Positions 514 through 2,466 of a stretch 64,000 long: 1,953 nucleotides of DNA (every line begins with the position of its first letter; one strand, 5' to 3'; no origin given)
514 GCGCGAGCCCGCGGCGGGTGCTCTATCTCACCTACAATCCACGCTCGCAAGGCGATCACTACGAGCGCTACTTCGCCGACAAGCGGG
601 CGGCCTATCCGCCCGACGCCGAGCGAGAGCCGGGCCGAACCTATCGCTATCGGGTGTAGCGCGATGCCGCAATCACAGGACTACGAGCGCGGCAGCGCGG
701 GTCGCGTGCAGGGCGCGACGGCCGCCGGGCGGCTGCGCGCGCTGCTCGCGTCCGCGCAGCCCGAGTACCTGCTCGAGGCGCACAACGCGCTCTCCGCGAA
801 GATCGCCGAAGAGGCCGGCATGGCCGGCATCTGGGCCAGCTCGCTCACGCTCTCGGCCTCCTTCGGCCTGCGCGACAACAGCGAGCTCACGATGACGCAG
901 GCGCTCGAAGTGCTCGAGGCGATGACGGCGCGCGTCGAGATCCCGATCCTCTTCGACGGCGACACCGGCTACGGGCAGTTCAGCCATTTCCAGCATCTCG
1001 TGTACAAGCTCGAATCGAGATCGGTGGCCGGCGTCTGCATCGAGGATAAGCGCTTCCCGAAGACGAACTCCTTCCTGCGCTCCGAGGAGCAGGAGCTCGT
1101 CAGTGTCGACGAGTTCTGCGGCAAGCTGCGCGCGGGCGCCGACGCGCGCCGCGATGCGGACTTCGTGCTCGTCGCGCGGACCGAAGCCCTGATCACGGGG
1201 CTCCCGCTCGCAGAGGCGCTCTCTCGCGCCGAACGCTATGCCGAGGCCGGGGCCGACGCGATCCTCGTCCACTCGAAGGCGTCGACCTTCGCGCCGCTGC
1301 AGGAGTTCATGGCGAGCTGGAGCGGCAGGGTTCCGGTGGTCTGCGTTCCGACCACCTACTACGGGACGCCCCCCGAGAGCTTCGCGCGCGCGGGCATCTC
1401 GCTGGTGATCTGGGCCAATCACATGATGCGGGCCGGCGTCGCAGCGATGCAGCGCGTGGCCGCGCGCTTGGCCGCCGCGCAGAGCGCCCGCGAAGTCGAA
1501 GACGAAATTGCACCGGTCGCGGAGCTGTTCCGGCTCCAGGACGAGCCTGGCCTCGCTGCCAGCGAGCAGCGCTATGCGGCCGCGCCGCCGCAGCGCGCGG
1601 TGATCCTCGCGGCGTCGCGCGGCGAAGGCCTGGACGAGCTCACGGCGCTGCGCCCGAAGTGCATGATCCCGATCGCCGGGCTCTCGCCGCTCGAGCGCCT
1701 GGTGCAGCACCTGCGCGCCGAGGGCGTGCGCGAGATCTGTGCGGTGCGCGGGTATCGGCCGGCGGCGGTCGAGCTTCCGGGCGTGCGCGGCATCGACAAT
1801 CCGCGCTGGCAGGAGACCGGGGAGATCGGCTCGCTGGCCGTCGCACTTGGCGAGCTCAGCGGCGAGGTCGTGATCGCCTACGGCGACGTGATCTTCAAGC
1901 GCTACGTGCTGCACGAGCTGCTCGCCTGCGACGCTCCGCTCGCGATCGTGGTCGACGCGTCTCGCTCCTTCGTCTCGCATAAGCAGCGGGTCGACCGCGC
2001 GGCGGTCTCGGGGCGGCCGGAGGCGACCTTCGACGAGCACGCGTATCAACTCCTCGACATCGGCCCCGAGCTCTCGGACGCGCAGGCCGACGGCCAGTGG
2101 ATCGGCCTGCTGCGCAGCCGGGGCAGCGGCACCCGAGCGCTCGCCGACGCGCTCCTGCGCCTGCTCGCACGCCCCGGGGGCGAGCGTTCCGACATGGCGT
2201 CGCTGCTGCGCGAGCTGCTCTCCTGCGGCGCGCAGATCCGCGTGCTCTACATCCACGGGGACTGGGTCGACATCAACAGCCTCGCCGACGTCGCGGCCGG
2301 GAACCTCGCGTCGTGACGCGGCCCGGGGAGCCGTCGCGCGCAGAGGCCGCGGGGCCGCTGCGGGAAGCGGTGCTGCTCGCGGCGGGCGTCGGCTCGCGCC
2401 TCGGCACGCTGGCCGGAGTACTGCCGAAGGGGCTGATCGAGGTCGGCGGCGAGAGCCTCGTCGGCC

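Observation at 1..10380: PEP-mutase phosphonate cluster converging on a CDP-alcohol transferase + DevBCA-type exporter operon: candidate phosphonolipid synthesis-and-export system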

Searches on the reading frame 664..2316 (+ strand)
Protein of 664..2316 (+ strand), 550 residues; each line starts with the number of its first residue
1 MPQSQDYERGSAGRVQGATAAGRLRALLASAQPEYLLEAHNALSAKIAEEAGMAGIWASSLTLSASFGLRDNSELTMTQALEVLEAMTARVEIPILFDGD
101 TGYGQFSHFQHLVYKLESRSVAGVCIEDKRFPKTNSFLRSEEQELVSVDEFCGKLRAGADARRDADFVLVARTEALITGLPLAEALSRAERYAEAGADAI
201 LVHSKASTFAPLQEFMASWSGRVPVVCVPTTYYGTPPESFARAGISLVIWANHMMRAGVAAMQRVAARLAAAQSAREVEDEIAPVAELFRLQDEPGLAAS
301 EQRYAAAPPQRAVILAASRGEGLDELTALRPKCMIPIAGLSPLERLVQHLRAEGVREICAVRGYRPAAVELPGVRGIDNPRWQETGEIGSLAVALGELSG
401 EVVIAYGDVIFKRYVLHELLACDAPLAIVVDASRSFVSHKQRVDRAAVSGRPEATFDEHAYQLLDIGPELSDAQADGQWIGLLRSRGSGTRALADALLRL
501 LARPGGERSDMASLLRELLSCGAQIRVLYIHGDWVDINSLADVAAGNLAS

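Call 6: search_protein_families(library=pfam, proteins=[window:664-2313:+], max_evalue=0.01)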
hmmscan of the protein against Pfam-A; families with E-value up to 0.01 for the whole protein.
window:664-2313:+ (550 aa): 3 families
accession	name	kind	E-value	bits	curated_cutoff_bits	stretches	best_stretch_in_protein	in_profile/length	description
PF13714.12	PEP_mutase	-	3.5e-60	204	31.5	1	24-269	1-239/240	Phosphoenolpyruvate phosphomutase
PF12804.13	NTP_transf_3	-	3.9e-10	40.6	27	1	312-431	1-123/160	MobA-like NTP transferase domain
PF00463.27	ICL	-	0.0043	16.1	26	1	86-177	141-235/526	Isocitrate lyase family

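Call 7: search_protein_families(library=ncbifam, proteins=[window:664-2313:+], max_evalue=0.01)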
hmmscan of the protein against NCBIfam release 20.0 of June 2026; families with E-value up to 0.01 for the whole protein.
window:664-2313:+ (550 aa): 16 families
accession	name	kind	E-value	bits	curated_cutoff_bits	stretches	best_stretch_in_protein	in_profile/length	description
TIGR02320.1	PEP_mutase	equivalog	1.7e-100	335.7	319.55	1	24-294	1-282/284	phosphoenolpyruvate mutase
TIGR02321.1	Pphn_pyruv_hyd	equivalog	4.6e-68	229.4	374.4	1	23-304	6-288/290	phosphonopyruvate hydrolase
TIGR02317.1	prpB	equivalog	2.3e-36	125.5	354.4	1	22-290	3-268/285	methylisocitrate lyase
NF008455.0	PRK11320.1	equivalog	6.1e-32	111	353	1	19-290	6-275/295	methylisocitrate lyase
TIGR02319.1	CPEP_Pphonmut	equivalog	1.5e-21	76.9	420.05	1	21-203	5-185/294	carboxyvinyl-carboxyphosphonate phosphorylmutase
TIGR03992.1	Arch_glmU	subfamily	1.1e-11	44.3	292.1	1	311-430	2-128/393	bifunctional sugar-1-phosphate nucleotidylyltransferase/acetyltransferase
NF041173.1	Sug_nt_acttase_Thmprot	equivalog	5.7e-08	32.1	600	1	311-424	2-121/405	bifunctional sugar-1-phosphate nucleotidylyltransferase/acetyltransferase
NF041313.1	UDPGP_AglF_Halo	equivalog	1.2e-06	28.2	400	1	311-368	2-59/234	UTP--glucose-1-phosphate uridylyltransferase AglF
NF045761.1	NAMPUrTaseMurU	equivalog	9e-06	25.7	250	1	311-360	2-51/226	N-acetylmuramate alpha-1-phosphate uridylyltransferase MurU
NF052502.1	man1P_GTase_Rv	exception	0.00013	21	440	1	312-366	3-57/352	mannose-1-phosphate guanylyltransferase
NF041135.1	IPPtranDIPPsyn_Thcocales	equivalog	0.0002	20.5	580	1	311-441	2-131/419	bifunctional L-myo-inositol-1-phosphate cytidylyltransferase/CDP-L-myo-inositol myo-inositolphosphotransferase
TIGR02623.1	G1P_cyt_trans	equivalog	0.0018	17.7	300.25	1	311-367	2-58/255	glucose-1-phosphate cytidylyltransferase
NF045665.1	NTPtran_DVU1551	equivalog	0.0018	17.3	315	1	312-398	3-87/359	DVU_1551 family NTP transferase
NF010938.0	PRK14358.1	equivalog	0.0022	16.6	500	1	309-421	7-122/481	bifunctional N-acetylglucosamine-1-phosphate uridyltransferase/glucosamine-1-phosphate acetyltransferase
NF045782.1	NicBOxredNboR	equivalog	0.0041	16.8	260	0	308-393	7-91/206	nicotine blue oxidoreductase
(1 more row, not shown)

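Call 8: find_encoding_contigs(protein=window:664-2316:+, flank=10000, max_places=6)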
Protein window:664-2316:+ (550 aa): 1 contig read that carries it; 1 place shown.
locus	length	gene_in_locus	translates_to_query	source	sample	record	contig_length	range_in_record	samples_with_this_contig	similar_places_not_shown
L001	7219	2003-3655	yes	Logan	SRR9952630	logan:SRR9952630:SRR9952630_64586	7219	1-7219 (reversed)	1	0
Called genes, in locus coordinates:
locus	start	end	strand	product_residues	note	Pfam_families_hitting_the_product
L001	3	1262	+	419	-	?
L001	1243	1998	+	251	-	PF05721:PhyH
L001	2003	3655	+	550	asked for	PF13714:PEP_mutase, PF12804:NTP_transf_3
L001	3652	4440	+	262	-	PF00483:NTP_transferase (weak), PF12804:NTP_transf_3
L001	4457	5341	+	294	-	PF01148:CTP_transf_1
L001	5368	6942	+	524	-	PF00370:FGGY_N, PF02782:FGGY_C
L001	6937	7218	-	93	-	?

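Call 10: search_protein_families(library=pfam, proteins=[L001:3-1259:+, L001:1243-1995:+], max_evalue=0.01)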
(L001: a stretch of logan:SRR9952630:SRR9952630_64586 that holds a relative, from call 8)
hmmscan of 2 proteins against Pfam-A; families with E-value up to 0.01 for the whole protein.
L001:3-1259:+ (419 aa): 6 families
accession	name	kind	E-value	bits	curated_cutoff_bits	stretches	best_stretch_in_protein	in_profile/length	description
PF00534.26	Glycos_transf_1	-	8e-31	107.3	26.4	1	220-381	8-169/172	Glycosyl transferases group 1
PF13692.12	Glyco_trans_1_4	-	2.8e-29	102.6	27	1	228-370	2-142/142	Glycosyl transferases group 1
PF13439.12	Glyco_transf_4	-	3.6e-23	82.9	28.5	1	28-212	1-170/170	Glycosyltransferase Family 4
PF13579.12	Glyco_trans_4_4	-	1.6e-13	51.7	29.7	1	29-207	1-158/158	Glycosyl transferase 4-like domain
PF20706.3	GT4-conflict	-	1.2e-09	38.1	26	1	189-397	161-385/385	Family 4 Glycosyltransferase in conflict systems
PF13524.12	Glyco_trans_1_2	-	1.4e-07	32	25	1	275-388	27-133/144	Glycosyl transferase-like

L001:1243-1995:+ (251 aa): 1 family
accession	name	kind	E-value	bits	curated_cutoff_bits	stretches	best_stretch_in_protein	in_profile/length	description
PF05721.19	PhyH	-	1.4e-17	65.1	22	1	11-210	1-213/213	Phytanoyl-CoA dioxygenase (PhyH)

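Call 11: search_protein_families(library=ncbifam, proteins=[L001:3-1259:+, L001:1243-1995:+], max_evalue=0.01)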
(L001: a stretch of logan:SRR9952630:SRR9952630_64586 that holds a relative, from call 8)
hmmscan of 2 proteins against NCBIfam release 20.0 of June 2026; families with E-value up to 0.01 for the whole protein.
L001:3-1259:+ (419 aa): 34 families (the best 25 are shown)
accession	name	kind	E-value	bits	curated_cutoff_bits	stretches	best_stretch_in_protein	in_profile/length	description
TIGR03449.1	mycothiol_MshA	equivalog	6e-26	91.3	462.5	1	121-404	102-403/406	D-inositol-3-phosphate glycosyltransferase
TIGR04047.1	MSMEG_0565_glyc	hypoth_equivalog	1.1e-24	87.3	259.85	1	168-396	128-366/373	MSMEG_0565 family glycosyltransferase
NF041876.1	EPS_EpsE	equivalog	2.9e-21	76.1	400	1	185-383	172-374/389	exopolysaccharide biosynthesis GT4 family glycosyltransferase EpsE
TIGR04063.1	stp3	hypoth_equivalog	4.3e-19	68.7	442.05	1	71-403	45-394/397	TIGR04063 family PEP-CTERM/XrtA system glycosyltransferase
TIGR02149.1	glgA_Coryne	subfamily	8.5e-16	58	302.4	1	120-405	82-391/391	glycogen synthase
TIGR03088.1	stp2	hypoth_equivalog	5.8e-15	55.2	409.05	1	183-401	141-370/374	TIGR03088 family PEP-CTERM/XrtA system glycosyltransferase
NF053787.1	GlcN_PG_synth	equivalog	9.9e-14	50.9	480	1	110-405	71-360/361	N-acetylglucosaminyl phosphatidylglycerol synthase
NF038295.1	EPS_HpsP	equivalog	2.3e-13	49.9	550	1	30-402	15-385/388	hormogonium polysaccharide biosynthesis glycosyltransferase HpsP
NF053513.1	Gtran_IagA_BgsA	equivalog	1.4e-12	47.3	460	1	283-404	215-331/333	LTA glycolipid anchor biosynthesis glycosyltransferase, IagA/BgsA family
TIGR02095.1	glgA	subfamily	5.5e-12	45.1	328.45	1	227-364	294-435/477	glycogen/starch synthase, ADP-glucose type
TIGR03087.1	stp1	hypoth_equivalog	2.3e-09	36.9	316.65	1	172-403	166-396/397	TIGR03087 family PEP-CTERM/XrtA system glycosyltransferase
NF012028.0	PRK15484.1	subfamily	3.2e-09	36.3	618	1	196-401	157-375/380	lipopolysaccharide N-acetylglucosaminyltransferase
TIGR03999.1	thiol_BshA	equivalog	1.3e-08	34.2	273.7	1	258-404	229-373/375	N-acetyl-alpha-D-glucosaminyl L-malate synthase BshA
NF049988.1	MGlcDAGSynMgs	equivalog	1.5e-08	34.5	400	1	232-398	218-381/398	alpha-monoglucosyldiacylglycerol synthase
NF041879.1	EPS_EpsH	equivalog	2e-08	33.4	800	1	188-346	199-354/431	exopolysaccharide biosynthesis glycosyltransferase EpsH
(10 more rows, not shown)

L001:1243-1995:+ (251 aa): 3 families
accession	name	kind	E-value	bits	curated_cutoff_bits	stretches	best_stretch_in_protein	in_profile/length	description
NF052437.1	MPhHdxlPhnYGIM8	equivalog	6.6e-42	143.8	500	1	3-235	5-233/260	methylphosphonate hydroxylase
NF045813.1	DxPntBtaHylase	equivalog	0.0011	18.4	550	1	178-228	207-256/285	1-deoxypentalenic acid 11-beta-hydroxylase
TIGR02408.1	ectoine_ThpD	equivalog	0.0037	16.6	336.5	0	3-106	17-115/277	ectoine hydroxylase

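Call 12: find_homologous_proteins(query=window:664-2313:+, max_evalue=1e-20)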
Query window:664-2313:+ (550 aa): 3621 proteins with E <= 1e-20 among 8000 candidates; the best 120 are listed.
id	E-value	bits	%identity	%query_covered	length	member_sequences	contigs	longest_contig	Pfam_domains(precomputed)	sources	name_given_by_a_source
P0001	0.0e+0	1194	100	100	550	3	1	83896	PF13714.13,PF12804.14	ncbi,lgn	-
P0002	1.9e-281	952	80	100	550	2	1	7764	PF13714.13,PF12804.14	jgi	jgi:phosphoenolpyruvate phosphomutase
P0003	2.4e-280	949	83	94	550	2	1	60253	PF13714.13,PF12804.14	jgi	-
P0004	1.4e-214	732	63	96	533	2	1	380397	PF13714.13,PF00463.28,PF12804.14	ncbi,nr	ncbi:phosphoenolpyruvate mutase [Myxococcota bacterium]|nr:phosphoenolpyruvate mutase [Myxococcota b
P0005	5.0e-212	723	65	96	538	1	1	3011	PF13714.13,PF12804.14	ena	-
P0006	2.1e-211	721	62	95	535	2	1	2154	PF13714.13,PF12804.14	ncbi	-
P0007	2.3e-211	721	62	96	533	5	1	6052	PF00483.30,PF13714.13,PF12804.14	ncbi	-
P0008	1.5e-210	719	62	97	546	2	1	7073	PF13714.13,PF12804.14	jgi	jgi:phosphoenolpyruvate phosphomutase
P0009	2.1e-210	718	63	96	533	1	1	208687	PF13714.13,PF12804.14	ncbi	-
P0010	7.0e-210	716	61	96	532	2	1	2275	PF13714.13,PF12804.14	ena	-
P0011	1.3e-209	715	62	96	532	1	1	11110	PF13714.13,PF12804.14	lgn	-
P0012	1.3e-209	715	62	95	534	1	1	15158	PF13714.13,PF12804.14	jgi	-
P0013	2.7e-209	714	64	96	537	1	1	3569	PF00483.30,PF13714.13,PF12804.14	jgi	jgi:phosphoenolpyruvate phosphomutase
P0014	2.1e-207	708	65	95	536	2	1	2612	PF13714.13,PF12804.14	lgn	-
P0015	1.6e-206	705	62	96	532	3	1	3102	PF13714.13,PF12804.14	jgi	jgi:phosphoenolpyruvate phosphomutase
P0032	3.5e-199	681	60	96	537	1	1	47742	PF13714.13,PF12804.14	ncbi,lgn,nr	ncbi:MAG: isocitrate lyase/phosphoenolpyruvate mutase family protein [Vicinamibacteria bacterium]|nr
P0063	2.9e-192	658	58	96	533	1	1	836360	PF13714.13,PF00463.28,PF12804.14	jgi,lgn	-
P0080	2.7e-179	615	56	96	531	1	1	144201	PF13714.13,PF12804.14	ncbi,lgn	-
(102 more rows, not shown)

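Call 14: find_related_loci(query=A1, collection=genome_contigs, flank=10000)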
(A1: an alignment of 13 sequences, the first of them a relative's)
Query A1 (550 aa) in genome_contigs; peptide patterns used: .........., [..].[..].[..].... (x = any residue, [..] = any of these).
600 stretches matched a pattern (row limit reached: there are more); 585 encode a relative of the query (tblastn E <= 1e-3); the best 80 are kept; 80 distinct loci.
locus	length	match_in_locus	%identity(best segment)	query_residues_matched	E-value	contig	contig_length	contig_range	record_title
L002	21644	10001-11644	57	13-547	0e+0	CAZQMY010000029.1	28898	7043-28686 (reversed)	MAG TPA_asm: uncultured Spirochaetaceae bacterium isolate SRP128890_co1_63 genome assembly, contig: NODE_2761_length_288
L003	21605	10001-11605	56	1-543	0e+0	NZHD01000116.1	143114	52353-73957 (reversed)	MAG: Deltaproteobacteria bacterium isolate MED660 122413, whole genome shotgun sequence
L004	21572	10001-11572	61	23-544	0e+0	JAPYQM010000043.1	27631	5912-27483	MAG: Myxococcota bacterium isolate PW2.metabat2.22_sub PW2_2085_length_27631_cov_15.283616, whole genome shotgun sequenc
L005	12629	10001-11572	55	23-544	0e+0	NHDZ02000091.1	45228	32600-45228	MAG: Proteobacteria bacterium TMED72 NHDZ01000122.1, whole genome shotgun sequence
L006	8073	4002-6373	51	19-543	8e-164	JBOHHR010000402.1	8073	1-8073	MAG: Gammaproteobacteria bacterium isolate M3-S_metawrap_bin.19 k127_681877, whole genome shotgun sequence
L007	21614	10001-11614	48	19-550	1e-157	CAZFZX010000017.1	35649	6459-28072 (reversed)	MAG TPA_asm: uncultured Enterobacteriaceae bacterium isolate SRP308112_co1_420 genome assembly, contig: NODE_1426_length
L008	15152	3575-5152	48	23-545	3e-157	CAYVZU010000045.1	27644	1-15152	MAG TPA_asm: uncultured Fibrobacterota bacterium isolate SRP062349_co5_336 genome assembly, contig: NODE_468_length_2764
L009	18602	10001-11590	48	18-543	2e-155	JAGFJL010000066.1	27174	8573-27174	MAG: Nitrococcus mobilis isolate mag.22 k127_4648866, whole genome shotgun sequence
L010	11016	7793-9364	48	23-543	3e-155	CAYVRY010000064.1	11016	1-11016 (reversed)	MAG TPA_asm: uncultured Halobacteriales archaeon isolate SRP284430_co1_180 genome assembly, contig: NODE_4306_length_110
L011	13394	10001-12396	47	21-549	2e-153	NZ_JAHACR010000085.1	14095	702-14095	MAG: Burkholderia sp. isolate L2_041_000G1_dasL2_041_000G1_concoct_54 L2_041_000G1_scaffold_1813, whole genome shotgun s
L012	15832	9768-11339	47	21-538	5e-153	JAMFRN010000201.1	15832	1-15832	MAG: Nevskia soli isolate NGEE_A_bin8 k127_1528388, whole genome shotgun sequence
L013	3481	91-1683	48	18-543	4e-159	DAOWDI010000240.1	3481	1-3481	MAG TPA_asm: Gammaproteobacteria bacterium isolate CSMAG_1909 CSMAG_1909_k141_5745475_length_3481_cov_14.0000, whole gen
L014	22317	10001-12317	47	11-550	4e-152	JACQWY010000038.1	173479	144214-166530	MAG: Gammaproteobacteria bacterium isolate NC_groundwater_1501_Pr4_B-0.1um_67_5 SR1-18-B1_scaffold_200427, whole genome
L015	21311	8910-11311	48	23-549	3e-152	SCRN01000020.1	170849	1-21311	MAG: Paraburkholderia sp. isolate FW106_bin.13 FW106_bin.13-8379, whole genome shotgun sequence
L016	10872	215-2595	49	19-543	2e-152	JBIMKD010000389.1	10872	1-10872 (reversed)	MAG: Chromatiales bacterium isolate Frasassi PCtopBin12 k141_160936, whole genome shotgun sequence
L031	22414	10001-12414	47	21-549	9e-150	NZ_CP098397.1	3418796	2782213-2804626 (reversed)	Burkholderia lata strain JAB02 chromosome 2, complete sequence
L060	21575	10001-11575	45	23-543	1e-147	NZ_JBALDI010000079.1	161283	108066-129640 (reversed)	MAG: Nostoc sp. isolate P14318 bin 17 NODE_39_length_161283_cov_94.170534, whole genome shotgun sequence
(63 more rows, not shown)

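Call 20: search_protein_families(library=pfam, proteins=[L003:11663-12823:+, L004:11559-12812:+, L004:13480-14730:+, L002:11699-12868:+, L003:8368-9558:-, L003:7751-8365:-, L003:6150-7712:+, L003:4580-5893:-, L003:2759-4474:+, L002:15320-17296:+], max_evalue=0.001)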
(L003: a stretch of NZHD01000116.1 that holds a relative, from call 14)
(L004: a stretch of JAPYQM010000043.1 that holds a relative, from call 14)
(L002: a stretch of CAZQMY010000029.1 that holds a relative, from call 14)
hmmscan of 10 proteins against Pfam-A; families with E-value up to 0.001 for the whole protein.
L003:11663-12823:+ (387 aa): 2 families
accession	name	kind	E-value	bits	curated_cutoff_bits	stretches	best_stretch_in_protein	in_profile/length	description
PF02775.26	TPP_enzyme_C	-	1.7e-17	64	21.9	1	239-355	26-151/151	Thiamine pyrophosphate enzyme, C-terminal TPP binding domain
PF02776.23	TPP_enzyme_N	-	1.7e-11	44.4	26.8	1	6-110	5-107/119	Thiamine pyrophosphate enzyme, N-terminal TPP binding domain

L004:11559-12812:+ (418 aa): 2 families
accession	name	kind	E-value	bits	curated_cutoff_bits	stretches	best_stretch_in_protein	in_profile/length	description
PF02775.26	TPP_enzyme_C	-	2.1e-14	54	21.9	1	270-386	26-151/151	Thiamine pyrophosphate enzyme, C-terminal TPP binding domain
PF02776.23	TPP_enzyme_N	-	5.4e-10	39.5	26.8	1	33-133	5-106/119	Thiamine pyrophosphate enzyme, N-terminal TPP binding domain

L004:13480-14730:+ (417 aa): 1 family
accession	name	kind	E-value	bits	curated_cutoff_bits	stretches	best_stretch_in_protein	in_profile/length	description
PF00266.25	Aminotran_5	-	1.6e-17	64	21.5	1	72-386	30-346/371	Aminotransferase class-V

L002:11699-12868:+ (390 aa): 2 families
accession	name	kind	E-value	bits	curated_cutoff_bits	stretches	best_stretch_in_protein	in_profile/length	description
PF02775.26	TPP_enzyme_C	-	3.5e-15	56.5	21.9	1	241-357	26-151/151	Thiamine pyrophosphate enzyme, C-terminal TPP binding domain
PF02776.23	TPP_enzyme_N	-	8.5e-10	38.9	26.8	1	9-110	8-107/119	Thiamine pyrophosphate enzyme, N-terminal TPP binding domain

L003:8368-9558:- (396 aa): 1 family
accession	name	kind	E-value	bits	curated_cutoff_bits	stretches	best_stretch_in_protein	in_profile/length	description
PF13527.13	Acetyltransf_9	-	7.4e-17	62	25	1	3-130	2-123/127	Acetyltransferase (GNAT) domain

L003:7751-8365:- (204 aa): 1 family
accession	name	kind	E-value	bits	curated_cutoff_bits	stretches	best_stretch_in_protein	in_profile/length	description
PF01066.26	CDP-OH_P_transf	-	3.7e-11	44.1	22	1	26-182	3-148/152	CDP-alcohol phosphatidyltransferase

L003:6150-7712:+ (521 aa): 1 family
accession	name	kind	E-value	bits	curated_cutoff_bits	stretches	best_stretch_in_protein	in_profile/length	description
PF02321.23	OEP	-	1.1e-43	149.6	22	2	75-315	1-187/187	Outer membrane efflux protein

L003:4580-5893:- (437 aa): 5 families
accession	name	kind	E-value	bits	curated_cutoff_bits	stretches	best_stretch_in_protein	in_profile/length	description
PF20434.5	BD-FAE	-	7.1e-47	160.1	26.8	1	178-383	1-215/215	BD-FAE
PF07859.19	Abhydrolase_3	-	1.6e-27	97.1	25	1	193-403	1-208/210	alpha/beta hydrolase fold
PF00135.34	COesterase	-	5.2e-15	55.8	27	1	178-283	88-203/515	Carboxylesterase family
PF00326.27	Peptidase_S9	-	1.9e-11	44.3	22.6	1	259-428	60-209/213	Prolyl oligopeptidase family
PF00561.26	Abhydrolase_1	-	3.6e-05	24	25.8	0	191-286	1-92/245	alpha/beta hydrolase fold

L003:2759-4474:+ (572 aa): 1 family
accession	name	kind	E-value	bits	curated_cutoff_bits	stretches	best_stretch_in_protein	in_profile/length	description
PF07995.17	GSDH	-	3.8e-33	115.6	25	1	157-439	11-274/332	Glucose / Sorbosone dehydrogenase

L002:15320-17296:+ (659 aa): 1 family
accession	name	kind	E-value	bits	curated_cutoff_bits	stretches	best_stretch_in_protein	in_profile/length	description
PF00082.27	Peptidase_S8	-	2.2e-32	113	21.8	1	330-584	2-265/288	Subtilase family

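Call 23: find_encoding_contigs(protein=P0003, flank=10000, max_places=3)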
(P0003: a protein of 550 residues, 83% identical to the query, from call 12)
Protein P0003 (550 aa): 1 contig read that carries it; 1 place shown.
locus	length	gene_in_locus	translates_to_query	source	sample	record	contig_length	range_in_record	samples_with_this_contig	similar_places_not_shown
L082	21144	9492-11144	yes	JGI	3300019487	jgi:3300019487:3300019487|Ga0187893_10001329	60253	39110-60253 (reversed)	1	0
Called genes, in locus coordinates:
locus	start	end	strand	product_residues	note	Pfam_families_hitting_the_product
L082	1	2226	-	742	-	?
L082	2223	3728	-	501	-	PF13115:YtkA, PF25919:BSH_CusB, PF25973:BSH_CzcB, PF25954:Beta-barrel_RND_2, PF25975:CzcB_C, PF25989:YknX_C (weak)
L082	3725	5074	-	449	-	PF02321:OEP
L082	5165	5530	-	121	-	-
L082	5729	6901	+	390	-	PF00583:Acetyltransf_1 (weak), PF13527:Acetyltransf_9, PF13508:Acetyltransf_7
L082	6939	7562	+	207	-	PF01066:CDP-OH_P_transf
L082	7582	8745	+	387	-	PF13439:Glyco_transf_4, PF13579:Glyco_trans_4_4, PF00534:Glycos_transf_1, PF13692:Glyco_trans_1_4, PF13524:Glyco_trans_1_2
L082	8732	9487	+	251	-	PF05721:PhyH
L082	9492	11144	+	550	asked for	PF13714:PEP_mutase, PF12804:NTP_transf_3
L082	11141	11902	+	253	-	PF00483:NTP_transferase (weak), PF12804:NTP_transf_3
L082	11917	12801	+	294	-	PF01148:CTP_transf_1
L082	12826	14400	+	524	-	PF00370:FGGY_N, PF02782:FGGY_C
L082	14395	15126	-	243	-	PF00005:ABC_tran, PF02463:SMC_N (faint), PF13304:AAA_21 (faint)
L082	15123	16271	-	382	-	PF02687:FtsX (weak)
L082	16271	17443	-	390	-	PF02687:FtsX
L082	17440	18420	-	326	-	PF25919:BSH_CusB (faint), PF25973:BSH_CzcB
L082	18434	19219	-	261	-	PF01066:CDP-OH_P_transf (weak)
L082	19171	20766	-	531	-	PF00884:Sulfatase (weak)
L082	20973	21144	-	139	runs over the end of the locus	PF04134:DCC1-like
